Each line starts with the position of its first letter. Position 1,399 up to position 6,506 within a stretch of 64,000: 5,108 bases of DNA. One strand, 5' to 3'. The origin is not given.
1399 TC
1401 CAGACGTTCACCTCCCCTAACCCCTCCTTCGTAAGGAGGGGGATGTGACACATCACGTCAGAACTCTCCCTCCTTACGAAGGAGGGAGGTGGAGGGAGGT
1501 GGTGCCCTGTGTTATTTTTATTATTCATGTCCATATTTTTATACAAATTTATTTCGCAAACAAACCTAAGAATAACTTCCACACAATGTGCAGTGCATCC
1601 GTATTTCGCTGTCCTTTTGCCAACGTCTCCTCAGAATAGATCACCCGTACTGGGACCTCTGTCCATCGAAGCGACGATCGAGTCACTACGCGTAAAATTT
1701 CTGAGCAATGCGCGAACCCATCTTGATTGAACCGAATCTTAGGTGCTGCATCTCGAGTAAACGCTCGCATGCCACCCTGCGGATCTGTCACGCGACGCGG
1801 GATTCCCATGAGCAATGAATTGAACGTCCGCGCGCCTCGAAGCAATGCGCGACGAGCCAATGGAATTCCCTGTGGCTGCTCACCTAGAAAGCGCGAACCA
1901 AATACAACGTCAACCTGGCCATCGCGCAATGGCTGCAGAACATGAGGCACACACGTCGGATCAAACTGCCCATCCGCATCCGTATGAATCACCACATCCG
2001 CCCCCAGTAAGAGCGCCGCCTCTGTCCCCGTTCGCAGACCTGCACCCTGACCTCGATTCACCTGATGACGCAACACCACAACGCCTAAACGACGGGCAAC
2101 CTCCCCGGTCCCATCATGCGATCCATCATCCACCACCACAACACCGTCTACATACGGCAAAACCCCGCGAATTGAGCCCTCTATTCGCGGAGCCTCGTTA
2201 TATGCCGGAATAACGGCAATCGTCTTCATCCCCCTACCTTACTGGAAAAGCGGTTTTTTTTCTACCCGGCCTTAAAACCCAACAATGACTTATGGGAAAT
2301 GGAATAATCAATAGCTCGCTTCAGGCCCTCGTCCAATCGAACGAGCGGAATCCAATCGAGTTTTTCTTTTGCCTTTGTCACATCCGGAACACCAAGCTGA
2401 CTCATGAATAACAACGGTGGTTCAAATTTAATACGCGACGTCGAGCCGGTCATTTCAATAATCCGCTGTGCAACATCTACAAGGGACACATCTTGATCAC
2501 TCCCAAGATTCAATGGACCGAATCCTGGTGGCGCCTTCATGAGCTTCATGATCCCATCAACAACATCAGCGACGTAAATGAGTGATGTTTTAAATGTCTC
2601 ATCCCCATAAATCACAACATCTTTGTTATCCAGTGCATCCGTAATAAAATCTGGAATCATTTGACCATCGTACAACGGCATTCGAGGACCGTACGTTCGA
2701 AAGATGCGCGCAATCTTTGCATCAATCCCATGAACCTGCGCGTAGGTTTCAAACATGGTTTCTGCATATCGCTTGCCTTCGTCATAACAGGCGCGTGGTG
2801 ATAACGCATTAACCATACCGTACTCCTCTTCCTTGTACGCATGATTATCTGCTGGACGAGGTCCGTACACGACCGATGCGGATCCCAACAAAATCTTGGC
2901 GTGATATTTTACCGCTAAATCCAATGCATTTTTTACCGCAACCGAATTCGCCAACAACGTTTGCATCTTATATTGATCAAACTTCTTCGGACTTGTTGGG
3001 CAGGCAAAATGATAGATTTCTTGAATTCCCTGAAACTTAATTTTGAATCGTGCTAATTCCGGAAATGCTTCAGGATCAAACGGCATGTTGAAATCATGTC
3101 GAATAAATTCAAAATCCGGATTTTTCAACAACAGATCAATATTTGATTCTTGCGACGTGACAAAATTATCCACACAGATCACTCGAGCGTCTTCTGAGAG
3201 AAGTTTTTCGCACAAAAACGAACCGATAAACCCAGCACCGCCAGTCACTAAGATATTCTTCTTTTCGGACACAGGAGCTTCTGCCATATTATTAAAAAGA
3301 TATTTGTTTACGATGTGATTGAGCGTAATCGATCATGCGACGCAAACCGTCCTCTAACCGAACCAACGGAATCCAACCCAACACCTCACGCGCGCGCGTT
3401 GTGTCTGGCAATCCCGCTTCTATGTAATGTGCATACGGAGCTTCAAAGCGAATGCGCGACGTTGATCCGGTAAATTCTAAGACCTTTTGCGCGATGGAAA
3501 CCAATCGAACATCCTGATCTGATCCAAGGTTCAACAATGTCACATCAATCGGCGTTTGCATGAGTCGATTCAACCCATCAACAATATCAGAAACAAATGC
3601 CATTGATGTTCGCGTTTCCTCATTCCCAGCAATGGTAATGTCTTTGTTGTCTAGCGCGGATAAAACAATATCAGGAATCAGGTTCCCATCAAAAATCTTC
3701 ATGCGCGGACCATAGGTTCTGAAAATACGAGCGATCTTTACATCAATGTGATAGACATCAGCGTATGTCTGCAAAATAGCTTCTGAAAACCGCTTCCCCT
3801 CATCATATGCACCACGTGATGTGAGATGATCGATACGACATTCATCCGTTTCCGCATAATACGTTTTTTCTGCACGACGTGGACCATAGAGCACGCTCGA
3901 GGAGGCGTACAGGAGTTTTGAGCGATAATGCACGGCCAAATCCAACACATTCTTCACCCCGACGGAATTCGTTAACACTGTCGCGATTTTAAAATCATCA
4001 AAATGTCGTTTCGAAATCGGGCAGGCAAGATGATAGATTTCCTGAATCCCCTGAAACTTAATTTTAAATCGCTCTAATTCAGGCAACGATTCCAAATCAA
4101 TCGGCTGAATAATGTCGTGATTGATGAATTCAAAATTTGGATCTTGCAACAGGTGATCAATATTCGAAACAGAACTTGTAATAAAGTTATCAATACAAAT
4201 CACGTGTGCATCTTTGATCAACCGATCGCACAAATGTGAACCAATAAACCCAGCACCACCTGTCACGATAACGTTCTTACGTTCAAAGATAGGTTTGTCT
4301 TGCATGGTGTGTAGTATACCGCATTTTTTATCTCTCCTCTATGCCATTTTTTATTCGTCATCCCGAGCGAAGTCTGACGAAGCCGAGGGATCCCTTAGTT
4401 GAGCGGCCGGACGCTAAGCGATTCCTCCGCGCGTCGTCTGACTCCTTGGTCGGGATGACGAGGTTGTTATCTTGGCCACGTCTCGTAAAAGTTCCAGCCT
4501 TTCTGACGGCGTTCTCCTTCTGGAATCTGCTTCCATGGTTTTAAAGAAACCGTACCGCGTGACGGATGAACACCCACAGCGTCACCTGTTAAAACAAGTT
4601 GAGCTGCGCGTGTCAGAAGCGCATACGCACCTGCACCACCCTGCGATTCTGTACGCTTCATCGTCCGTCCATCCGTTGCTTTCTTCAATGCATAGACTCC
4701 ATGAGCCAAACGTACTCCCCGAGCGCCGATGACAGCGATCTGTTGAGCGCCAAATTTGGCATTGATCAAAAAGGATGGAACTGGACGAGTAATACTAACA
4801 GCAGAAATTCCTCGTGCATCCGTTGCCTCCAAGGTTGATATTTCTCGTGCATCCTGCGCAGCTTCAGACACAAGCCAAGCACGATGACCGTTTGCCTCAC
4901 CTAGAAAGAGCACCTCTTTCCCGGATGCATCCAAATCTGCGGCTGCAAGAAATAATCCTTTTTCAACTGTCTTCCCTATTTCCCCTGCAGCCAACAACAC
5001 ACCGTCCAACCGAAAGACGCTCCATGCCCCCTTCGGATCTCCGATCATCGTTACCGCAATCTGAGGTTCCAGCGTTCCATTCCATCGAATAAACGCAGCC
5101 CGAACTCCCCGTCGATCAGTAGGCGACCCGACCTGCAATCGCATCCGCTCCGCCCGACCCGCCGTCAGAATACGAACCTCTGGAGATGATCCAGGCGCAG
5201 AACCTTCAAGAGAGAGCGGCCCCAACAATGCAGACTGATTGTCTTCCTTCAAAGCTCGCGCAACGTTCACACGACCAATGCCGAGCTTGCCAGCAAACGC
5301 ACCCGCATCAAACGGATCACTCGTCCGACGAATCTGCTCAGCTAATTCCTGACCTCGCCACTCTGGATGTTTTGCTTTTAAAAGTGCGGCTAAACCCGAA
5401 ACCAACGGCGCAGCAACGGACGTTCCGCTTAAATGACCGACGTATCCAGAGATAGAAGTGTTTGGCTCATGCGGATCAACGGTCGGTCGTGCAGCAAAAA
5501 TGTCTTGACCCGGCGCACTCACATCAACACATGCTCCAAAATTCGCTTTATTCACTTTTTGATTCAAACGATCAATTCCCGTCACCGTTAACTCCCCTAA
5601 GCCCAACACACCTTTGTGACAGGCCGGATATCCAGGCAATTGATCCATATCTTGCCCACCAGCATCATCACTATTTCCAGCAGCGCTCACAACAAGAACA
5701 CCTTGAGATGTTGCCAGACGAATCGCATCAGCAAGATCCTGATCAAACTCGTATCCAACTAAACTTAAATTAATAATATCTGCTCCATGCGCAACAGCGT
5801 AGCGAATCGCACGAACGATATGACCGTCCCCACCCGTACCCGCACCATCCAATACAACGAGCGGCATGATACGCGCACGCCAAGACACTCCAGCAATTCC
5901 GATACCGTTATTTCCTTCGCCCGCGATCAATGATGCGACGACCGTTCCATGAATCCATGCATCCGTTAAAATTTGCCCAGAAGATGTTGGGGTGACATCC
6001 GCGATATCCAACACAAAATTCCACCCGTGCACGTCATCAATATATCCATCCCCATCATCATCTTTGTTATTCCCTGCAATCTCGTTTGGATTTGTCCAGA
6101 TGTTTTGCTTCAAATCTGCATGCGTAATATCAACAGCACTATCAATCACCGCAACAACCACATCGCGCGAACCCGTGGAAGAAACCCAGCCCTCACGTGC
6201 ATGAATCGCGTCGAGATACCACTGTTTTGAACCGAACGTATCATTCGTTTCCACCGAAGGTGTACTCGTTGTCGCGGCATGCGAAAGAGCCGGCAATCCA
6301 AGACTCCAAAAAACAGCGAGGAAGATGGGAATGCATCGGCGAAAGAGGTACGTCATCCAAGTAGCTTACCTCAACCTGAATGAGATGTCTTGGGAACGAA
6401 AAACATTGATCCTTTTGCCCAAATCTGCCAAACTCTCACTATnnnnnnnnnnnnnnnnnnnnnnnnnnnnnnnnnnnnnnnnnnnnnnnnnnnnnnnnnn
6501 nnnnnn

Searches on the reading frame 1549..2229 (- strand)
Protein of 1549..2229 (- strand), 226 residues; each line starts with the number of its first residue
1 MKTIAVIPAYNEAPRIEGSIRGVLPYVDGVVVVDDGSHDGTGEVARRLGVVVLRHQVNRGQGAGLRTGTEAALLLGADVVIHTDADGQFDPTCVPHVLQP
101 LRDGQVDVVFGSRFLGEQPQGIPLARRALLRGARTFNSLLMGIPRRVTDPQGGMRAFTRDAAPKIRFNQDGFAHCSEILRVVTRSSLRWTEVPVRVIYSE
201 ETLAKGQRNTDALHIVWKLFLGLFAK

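Call 18: search_protein_families(library=pfam, proteins=[window:1549-2229:-], max_evalue=0.001)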
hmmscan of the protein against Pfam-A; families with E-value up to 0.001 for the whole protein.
window:1549-2229:- (226 aa): 1 family
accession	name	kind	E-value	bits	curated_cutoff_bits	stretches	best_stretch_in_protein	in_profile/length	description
PF00535.33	Glycos_transf_2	-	3.3e-22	79.6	23.3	1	6-161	3-163/168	Glycosyl transferase family 2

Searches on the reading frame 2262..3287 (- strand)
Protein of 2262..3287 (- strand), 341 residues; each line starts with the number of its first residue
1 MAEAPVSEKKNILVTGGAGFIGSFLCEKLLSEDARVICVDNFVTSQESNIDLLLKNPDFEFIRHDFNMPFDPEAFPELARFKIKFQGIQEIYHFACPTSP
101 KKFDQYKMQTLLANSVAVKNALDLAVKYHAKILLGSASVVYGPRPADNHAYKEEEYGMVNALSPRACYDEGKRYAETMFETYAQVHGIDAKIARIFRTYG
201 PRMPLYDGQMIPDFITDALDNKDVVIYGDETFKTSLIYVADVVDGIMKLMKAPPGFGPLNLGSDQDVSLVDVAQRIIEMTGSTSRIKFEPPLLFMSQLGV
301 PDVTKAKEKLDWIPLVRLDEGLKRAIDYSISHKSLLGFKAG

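Call 18: search_protein_families(library=pfam, proteins=[window:2262-3287:-], max_evalue=0.001)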
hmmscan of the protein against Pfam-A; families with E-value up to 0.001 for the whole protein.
window:2262-3287:- (341 aa): 6 families
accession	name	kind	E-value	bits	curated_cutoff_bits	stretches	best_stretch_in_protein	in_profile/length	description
PF01370.27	Epimerase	-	5.1e-36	124.7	20.9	1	12-253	1-228/240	NAD dependent epimerase/dehydratase family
PF16363.11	GDP_Man_Dehyd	-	6.2e-31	108.5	27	1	13-324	1-331/332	GDP-mannose 4,6 dehydratase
PF07993.18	NAD_binding_4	-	1.6e-07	31.2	20.1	0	14-38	1-28/258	Male sterility protein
PF01073.25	3Beta_HSD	-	2.1e-06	27.4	22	1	13-244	1-223/280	3-beta hydroxysteroid dehydrogenase/isomerase family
PF04321.23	RmlD_sub_bind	-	6.1e-06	25.9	27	1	11-284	2-235/287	RmlD substrate binding domain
PF02719.21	Polysacc_synt_2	-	1.8e-05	24.6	20.2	0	12-131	1-121/293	Polysaccharide biosynthesis protein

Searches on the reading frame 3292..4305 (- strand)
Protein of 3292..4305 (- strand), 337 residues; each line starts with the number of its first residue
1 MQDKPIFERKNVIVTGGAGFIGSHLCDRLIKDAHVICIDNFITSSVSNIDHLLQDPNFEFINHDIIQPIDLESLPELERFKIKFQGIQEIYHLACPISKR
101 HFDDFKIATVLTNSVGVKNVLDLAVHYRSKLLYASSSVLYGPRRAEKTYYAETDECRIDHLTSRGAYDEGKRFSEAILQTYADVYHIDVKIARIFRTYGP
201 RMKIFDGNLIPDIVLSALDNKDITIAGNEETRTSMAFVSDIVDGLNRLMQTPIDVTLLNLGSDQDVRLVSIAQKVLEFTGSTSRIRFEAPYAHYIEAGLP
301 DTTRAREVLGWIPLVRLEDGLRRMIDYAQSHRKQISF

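Call 18: search_protein_families(library=pfam, proteins=[window:3292-4305:-], max_evalue=0.001)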
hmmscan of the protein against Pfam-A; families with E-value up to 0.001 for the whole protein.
window:3292-4305:- (337 aa): 5 families
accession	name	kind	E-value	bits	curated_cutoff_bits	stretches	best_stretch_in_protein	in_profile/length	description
PF16363.11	GDP_Man_Dehyd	-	1.7e-34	120.2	27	1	13-324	1-332/332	GDP-mannose 4,6 dehydratase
PF01370.27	Epimerase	-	8.2e-34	117.5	20.9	1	12-252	1-228/240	NAD dependent epimerase/dehydratase family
PF07993.18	NAD_binding_4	-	2.3e-09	37.2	20.1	1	85-195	87-205/258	Male sterility protein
PF01073.25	3Beta_HSD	-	6.2e-09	35.7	22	1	13-178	1-157/280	3-beta hydroxysteroid dehydrogenase/isomerase family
PF02719.21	Polysacc_synt_2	-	1.1e-05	25.2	20.2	1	12-128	1-119/293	Polysaccharide biosynthesis protein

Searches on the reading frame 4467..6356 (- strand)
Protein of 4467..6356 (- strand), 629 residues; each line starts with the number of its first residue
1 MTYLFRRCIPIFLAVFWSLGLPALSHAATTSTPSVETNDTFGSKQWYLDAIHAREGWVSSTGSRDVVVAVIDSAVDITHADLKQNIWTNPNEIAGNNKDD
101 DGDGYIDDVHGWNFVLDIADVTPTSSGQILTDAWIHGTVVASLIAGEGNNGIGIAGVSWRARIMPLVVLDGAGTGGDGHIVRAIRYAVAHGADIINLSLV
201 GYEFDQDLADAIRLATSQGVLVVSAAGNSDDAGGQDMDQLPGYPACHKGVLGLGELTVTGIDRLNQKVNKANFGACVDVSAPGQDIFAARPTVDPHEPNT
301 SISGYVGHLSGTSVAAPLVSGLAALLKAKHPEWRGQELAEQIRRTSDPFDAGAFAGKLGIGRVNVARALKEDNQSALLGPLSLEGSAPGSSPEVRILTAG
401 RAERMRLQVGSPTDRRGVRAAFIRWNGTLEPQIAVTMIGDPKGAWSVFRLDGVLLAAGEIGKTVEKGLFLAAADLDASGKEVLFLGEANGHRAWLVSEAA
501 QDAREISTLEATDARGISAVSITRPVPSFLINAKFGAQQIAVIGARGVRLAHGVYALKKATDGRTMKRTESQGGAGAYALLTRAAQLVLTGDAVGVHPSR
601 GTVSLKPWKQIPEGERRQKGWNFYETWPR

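Call 18: search_protein_families(library=pfam, proteins=[window:4467-6356:-], max_evalue=0.001)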
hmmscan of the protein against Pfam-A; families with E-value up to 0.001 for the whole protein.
window:4467-6356:- (629 aa): 1 family
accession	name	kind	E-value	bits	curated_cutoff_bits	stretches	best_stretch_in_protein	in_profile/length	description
PF00082.27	Peptidase_S8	-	8e-42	143.9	21.8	1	64-347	2-274/288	Subtilase family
